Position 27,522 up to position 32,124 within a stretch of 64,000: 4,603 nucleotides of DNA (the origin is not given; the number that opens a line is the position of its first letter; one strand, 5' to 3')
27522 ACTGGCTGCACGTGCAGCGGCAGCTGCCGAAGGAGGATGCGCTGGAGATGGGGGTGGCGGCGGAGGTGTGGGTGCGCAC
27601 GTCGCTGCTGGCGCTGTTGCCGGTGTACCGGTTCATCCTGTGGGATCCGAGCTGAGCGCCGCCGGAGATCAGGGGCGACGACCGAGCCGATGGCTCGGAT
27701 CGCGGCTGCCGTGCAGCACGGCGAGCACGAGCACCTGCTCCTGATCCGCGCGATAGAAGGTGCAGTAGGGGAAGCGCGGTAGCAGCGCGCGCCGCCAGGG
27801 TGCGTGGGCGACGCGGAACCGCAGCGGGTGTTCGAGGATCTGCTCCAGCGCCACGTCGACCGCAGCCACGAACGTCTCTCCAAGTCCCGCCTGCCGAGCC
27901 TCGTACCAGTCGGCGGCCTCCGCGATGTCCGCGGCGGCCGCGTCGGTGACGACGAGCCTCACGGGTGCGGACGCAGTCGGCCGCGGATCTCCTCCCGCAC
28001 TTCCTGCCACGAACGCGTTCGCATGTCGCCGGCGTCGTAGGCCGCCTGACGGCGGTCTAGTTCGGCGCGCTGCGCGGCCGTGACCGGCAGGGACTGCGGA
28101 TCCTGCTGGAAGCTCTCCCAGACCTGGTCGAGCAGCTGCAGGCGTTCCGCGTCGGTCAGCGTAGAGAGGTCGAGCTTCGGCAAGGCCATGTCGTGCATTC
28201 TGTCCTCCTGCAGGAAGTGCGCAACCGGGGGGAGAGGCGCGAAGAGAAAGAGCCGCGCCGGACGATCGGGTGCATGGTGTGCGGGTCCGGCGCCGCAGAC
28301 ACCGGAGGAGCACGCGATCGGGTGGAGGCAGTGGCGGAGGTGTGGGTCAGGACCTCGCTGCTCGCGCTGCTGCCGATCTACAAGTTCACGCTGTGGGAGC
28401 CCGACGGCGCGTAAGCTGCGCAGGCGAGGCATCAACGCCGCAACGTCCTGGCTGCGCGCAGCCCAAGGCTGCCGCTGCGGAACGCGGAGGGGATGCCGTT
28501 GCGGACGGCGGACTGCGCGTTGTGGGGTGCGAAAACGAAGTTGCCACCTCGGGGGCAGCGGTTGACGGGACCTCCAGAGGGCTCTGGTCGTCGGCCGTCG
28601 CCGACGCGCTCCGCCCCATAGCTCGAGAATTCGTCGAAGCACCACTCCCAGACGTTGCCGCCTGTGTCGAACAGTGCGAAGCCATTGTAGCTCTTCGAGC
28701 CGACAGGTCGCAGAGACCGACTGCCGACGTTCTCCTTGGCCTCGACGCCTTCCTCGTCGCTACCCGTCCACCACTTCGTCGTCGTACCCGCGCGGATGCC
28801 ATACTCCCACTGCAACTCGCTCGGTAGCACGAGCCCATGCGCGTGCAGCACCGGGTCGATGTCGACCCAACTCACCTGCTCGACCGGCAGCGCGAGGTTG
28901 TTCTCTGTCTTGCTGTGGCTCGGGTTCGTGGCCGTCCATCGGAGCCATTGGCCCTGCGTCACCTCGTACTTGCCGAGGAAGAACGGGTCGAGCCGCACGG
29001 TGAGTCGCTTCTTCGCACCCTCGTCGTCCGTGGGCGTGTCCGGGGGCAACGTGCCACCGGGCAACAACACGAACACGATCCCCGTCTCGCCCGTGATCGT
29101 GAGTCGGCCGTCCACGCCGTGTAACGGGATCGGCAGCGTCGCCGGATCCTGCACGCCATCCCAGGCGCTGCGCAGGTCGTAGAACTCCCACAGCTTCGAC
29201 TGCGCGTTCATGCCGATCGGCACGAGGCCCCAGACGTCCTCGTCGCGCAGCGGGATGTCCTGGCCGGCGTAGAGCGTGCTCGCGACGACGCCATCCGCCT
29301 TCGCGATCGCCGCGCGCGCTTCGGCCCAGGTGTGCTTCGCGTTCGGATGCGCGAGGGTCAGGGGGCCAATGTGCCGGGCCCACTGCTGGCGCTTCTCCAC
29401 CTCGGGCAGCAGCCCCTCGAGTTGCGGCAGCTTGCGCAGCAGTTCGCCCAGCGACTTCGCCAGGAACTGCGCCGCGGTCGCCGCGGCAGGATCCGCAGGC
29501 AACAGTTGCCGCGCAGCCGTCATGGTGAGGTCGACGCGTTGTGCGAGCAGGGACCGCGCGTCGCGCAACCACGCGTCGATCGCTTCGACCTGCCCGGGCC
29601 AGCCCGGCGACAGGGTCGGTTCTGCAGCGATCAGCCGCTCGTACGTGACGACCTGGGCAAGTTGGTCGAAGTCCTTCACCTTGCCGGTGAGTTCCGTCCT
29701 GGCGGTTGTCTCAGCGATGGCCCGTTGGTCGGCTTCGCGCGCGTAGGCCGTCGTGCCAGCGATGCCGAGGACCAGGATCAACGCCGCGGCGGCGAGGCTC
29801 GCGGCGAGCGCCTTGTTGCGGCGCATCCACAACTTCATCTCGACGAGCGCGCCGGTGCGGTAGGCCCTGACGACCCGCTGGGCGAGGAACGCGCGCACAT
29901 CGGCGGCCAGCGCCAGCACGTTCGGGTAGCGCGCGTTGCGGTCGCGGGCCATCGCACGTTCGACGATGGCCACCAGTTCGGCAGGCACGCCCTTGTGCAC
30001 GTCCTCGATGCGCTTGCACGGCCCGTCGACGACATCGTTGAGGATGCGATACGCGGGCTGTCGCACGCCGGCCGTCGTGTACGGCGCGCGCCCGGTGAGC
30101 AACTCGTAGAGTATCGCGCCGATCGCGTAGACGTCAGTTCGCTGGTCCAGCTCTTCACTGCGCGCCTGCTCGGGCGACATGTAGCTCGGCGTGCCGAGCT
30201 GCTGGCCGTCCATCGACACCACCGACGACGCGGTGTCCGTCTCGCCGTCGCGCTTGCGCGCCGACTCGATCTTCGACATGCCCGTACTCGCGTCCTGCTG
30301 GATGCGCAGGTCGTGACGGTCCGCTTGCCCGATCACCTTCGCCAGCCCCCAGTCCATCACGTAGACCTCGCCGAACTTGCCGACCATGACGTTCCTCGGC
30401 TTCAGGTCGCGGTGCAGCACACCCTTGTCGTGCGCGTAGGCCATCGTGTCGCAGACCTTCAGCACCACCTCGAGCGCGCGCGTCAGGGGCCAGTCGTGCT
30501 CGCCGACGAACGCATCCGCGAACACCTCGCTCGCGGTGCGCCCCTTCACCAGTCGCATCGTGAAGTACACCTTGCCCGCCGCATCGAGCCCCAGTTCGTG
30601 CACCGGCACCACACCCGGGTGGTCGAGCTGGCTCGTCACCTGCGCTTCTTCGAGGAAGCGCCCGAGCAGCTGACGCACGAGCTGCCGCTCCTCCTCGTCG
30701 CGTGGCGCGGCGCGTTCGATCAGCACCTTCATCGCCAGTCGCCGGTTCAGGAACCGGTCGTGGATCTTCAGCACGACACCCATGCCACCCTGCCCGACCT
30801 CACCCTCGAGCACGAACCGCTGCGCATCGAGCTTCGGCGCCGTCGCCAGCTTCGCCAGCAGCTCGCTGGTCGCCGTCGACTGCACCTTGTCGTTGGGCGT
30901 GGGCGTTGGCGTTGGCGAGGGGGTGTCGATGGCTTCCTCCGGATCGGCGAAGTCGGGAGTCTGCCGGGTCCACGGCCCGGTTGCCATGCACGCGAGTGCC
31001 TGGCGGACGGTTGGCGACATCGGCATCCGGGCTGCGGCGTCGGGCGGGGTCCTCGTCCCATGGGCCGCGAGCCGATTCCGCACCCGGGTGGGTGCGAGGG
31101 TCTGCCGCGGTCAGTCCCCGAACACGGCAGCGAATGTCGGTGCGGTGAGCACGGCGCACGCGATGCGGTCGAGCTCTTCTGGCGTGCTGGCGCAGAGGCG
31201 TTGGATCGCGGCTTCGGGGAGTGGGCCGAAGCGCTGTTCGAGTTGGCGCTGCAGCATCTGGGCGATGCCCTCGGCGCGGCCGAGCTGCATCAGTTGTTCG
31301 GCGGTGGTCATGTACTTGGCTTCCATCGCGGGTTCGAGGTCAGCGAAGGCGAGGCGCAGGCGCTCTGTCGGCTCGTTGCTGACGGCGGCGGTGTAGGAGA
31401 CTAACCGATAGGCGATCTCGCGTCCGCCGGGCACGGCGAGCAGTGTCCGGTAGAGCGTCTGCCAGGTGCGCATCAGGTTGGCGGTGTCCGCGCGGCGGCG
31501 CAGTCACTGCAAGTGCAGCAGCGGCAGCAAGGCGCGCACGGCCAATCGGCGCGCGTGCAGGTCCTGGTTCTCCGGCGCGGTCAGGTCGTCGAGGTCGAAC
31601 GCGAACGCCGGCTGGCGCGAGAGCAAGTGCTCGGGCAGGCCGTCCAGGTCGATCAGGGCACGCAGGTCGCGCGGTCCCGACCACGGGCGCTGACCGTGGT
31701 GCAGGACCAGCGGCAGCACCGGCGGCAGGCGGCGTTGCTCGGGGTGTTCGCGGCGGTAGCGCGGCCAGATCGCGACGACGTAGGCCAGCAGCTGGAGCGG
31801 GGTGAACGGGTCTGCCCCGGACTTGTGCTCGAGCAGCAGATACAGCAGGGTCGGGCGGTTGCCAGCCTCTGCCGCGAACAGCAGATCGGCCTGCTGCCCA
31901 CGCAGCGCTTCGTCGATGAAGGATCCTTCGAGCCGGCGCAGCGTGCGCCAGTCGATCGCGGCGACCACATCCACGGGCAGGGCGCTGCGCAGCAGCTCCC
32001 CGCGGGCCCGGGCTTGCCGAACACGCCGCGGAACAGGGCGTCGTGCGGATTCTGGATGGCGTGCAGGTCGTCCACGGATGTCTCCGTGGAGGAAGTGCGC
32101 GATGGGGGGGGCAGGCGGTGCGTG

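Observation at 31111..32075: Rpn (YhgA-like) nuclease gene split so that its C-terminal domain is a separate intact ORF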

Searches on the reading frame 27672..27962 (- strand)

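Call 49: search_protein_families(library=pfam, proteins=[window:27672-27962:-], max_evalue=0.01)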
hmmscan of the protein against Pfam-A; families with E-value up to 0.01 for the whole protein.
seq(97 aa): 1 family
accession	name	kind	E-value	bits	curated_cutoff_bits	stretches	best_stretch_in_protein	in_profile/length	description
PF05016.21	ParE_toxin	-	1.2e-11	45.5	23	1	4-89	2-89/89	ParE toxin of type II toxin-antitoxin system, parDE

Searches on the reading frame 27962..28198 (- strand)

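Call 49: search_protein_families(library=pfam, proteins=[window:27962-28198:-], max_evalue=0.01)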
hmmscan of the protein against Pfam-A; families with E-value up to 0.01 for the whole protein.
seq(79 aa): 1 family
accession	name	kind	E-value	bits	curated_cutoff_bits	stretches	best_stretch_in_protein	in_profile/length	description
PF09720.15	Unstab_antitox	-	3.2e-15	56.3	23.3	1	14-67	2-54/54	Putative addiction module component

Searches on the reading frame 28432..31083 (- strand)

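Call 49: search_protein_families(library=pfam, proteins=[window:28432-31083:-], max_evalue=0.01)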
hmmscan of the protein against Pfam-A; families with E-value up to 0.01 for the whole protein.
window:28432-31083:- (883 aa): 4 families
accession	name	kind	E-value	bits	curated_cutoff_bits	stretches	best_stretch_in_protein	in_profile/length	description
PF00069.31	Pkinase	-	1.6e-32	113.4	31.7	1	92-386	3-252/263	Protein kinase domain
PF03781.23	FGE-sulfatase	-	4.1e-26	92.6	23.3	1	672-879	6-255/255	Sulfatase-modifying factor enzyme 1-like domain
PF07714.23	PK_Tyr_Ser-Thr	-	6.7e-23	81.7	23.1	2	93-265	4-166/258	Protein tyrosine and serine/threonine kinase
PF01636.29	APH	-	0.00059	20.1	23.2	1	200-249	147-198/239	Phosphotransferase enzyme family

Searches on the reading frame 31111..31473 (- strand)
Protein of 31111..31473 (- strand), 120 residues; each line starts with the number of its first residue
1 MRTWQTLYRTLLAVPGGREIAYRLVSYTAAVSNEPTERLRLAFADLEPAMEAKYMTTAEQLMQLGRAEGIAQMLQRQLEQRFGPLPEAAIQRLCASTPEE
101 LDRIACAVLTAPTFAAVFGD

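Call 5: search_protein_families(library=pfam, proteins=[window:31114-31473:-], max_evalue=0.1)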
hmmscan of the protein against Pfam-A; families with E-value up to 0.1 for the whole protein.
seq(120 aa): 2 families
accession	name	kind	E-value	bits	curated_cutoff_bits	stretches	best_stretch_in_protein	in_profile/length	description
PF14261.11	DUF4351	-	0.00011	22.6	25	1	64-109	2-47/59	Domain of unknown function (DUF4351)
PF01221.23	Dynein_light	-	0.045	14.6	29.1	1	42-84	5-50/86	Dynein light chain type 1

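Call 6: search_protein_families(library=ncbifam, proteins=[window:31114-31473:-], max_evalue=0.1)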
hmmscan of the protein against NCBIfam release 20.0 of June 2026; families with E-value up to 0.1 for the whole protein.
seq(120 aa): 0 families

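Call 22: find_encoding_contigs(protein=window:31111-31473:-, flank=3000, max_places=10)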
Protein window:31111-31473:- (120 aa): 1 contig read that carries it; 1 place shown.
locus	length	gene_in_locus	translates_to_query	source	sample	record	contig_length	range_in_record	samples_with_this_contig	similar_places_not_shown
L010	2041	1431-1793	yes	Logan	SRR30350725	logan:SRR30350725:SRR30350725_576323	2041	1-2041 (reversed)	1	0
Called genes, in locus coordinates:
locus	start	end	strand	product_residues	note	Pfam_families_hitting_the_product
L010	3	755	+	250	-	?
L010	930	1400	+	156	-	PF04754:Transposase_31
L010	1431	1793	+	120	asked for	-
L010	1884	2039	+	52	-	?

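Call 23: list_cluster_members(proteins=[P0005, window:31114-31473:-, window:31507-31974:-])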
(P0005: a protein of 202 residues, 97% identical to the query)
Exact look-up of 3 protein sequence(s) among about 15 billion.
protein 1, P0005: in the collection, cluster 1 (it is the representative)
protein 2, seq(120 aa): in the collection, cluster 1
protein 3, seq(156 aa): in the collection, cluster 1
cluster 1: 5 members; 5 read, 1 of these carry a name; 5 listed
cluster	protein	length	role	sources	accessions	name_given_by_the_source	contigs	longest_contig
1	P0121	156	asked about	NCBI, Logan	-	-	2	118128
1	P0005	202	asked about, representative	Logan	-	-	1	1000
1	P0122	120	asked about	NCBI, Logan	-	-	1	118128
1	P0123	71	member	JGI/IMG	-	hypothetical protein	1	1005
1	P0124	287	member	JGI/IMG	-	-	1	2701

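Call 25: find_encoding_contigs(protein=P0124, flank=3000)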
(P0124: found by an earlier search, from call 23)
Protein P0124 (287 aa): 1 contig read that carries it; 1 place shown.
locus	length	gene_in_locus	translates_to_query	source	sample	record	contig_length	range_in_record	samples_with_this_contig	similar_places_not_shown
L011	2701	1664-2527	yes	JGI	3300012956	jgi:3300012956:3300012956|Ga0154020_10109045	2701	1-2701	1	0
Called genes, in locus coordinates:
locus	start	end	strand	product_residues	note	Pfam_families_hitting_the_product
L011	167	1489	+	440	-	-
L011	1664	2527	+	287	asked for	PF04754:Transposase_31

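Call 26: find_encoding_contigs(protein=P0123, flank=3000)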
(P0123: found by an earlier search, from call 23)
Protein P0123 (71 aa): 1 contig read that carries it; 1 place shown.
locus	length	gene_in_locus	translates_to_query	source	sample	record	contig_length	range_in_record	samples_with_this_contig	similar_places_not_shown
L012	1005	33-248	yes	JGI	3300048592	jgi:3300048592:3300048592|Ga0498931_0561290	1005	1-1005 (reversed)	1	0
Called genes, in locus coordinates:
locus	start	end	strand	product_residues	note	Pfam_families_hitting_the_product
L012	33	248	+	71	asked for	PF14261:DUF4351 (weak)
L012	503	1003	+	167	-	?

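Call 30: find_encoding_contigs(protein=P0121, flank=1000, max_places=4)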
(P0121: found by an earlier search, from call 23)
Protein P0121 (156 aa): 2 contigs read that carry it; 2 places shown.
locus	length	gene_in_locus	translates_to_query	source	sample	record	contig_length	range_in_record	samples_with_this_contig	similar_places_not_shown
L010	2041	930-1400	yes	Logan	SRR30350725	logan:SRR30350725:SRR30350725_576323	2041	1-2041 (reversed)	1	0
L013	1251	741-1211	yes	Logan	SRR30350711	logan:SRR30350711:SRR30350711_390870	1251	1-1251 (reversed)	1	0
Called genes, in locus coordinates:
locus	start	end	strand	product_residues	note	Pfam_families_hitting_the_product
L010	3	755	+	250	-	?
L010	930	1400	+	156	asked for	PF04754:Transposase_31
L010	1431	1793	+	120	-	-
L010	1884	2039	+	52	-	?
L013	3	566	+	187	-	?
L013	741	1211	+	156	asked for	PF04754:Transposase_31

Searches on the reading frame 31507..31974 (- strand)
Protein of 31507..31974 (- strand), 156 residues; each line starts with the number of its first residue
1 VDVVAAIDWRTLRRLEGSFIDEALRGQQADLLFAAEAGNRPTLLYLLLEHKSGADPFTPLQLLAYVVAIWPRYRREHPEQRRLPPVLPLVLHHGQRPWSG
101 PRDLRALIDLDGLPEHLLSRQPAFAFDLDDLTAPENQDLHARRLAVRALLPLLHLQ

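Call 5: search_protein_families(library=pfam, proteins=[window:31507-31974:-], max_evalue=0.1)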
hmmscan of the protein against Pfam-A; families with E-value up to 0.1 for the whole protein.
seq(156 aa): 1 family
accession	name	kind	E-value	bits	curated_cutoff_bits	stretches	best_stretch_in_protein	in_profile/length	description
PF04754.18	Transposase_31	-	1.2e-29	103.9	21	1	3-146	29-168/203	Putative transposase, YhgA-like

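Call 6: search_protein_families(library=ncbifam, proteins=[window:31507-31974:-], max_evalue=0.1)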
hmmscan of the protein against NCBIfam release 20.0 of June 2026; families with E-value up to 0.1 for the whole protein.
seq(156 aa): 2 families
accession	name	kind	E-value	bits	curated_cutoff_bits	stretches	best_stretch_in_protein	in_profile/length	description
NF007361.0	PRK09857.1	equivalog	5e-11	42.6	583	1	4-149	37-178/292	recombination-promoting nuclease RpnA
NF007418.0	PRK09956.1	equivalog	1.7e-10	40.5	583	1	9-149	42-178/308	ISNCY family transposase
